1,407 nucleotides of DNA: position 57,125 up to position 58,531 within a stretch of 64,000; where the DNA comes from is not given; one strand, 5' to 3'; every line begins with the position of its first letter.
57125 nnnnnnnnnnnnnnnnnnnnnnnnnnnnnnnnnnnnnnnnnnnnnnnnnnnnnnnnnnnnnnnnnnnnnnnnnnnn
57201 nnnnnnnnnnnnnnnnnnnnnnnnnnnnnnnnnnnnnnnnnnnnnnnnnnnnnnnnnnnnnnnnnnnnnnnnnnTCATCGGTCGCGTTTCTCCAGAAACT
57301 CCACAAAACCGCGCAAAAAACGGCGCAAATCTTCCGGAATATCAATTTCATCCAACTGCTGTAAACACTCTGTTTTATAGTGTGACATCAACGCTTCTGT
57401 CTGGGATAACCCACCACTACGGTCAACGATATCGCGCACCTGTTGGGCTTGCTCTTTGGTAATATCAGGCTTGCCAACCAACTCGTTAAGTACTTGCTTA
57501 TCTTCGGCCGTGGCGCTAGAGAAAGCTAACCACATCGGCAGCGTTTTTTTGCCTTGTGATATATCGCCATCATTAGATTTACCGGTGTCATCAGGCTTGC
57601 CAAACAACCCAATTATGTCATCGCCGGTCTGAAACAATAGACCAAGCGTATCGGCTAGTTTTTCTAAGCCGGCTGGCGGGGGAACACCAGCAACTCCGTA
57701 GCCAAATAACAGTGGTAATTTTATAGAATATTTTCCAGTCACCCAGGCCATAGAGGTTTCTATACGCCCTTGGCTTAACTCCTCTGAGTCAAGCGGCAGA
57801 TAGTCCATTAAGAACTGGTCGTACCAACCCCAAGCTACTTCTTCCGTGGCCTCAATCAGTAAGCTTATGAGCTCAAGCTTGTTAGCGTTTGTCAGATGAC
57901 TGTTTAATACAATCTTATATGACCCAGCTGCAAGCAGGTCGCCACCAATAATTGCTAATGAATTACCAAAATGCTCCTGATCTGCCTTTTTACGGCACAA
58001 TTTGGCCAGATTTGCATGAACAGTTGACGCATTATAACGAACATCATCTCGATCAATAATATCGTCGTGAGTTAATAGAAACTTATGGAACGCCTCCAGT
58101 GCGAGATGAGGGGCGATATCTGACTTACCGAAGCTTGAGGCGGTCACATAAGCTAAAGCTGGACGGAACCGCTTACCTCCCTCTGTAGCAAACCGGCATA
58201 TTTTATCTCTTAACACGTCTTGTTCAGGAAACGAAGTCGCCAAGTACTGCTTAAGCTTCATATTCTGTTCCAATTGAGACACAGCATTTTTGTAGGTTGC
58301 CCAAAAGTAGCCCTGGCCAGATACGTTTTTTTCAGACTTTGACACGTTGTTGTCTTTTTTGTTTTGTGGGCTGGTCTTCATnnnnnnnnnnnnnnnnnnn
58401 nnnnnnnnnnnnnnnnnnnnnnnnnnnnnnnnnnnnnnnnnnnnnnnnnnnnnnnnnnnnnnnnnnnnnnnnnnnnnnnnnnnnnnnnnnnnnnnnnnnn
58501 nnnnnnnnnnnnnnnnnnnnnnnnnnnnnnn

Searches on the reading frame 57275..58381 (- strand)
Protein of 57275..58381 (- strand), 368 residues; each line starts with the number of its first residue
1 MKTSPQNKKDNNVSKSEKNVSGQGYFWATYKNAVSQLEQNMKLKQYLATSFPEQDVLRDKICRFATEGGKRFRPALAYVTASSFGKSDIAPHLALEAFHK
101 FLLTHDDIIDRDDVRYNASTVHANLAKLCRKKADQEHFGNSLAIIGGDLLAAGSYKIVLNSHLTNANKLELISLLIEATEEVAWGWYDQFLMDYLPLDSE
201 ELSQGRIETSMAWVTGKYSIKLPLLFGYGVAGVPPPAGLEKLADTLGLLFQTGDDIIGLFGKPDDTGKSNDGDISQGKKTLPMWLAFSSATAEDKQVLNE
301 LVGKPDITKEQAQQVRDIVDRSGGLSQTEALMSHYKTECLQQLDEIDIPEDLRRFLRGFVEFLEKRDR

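Call 82: search_protein_families(library=pfam, proteins=[window:57275-58381:-], max_evalue=0.001)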
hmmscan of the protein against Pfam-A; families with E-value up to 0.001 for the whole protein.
window:57275-58381:- (368 aa): 1 family
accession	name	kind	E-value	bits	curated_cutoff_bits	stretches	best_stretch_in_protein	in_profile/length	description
PF00348.22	polyprenyl_synt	-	1.8e-34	119.5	27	1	61-317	8-249/251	Polyprenyl synthetase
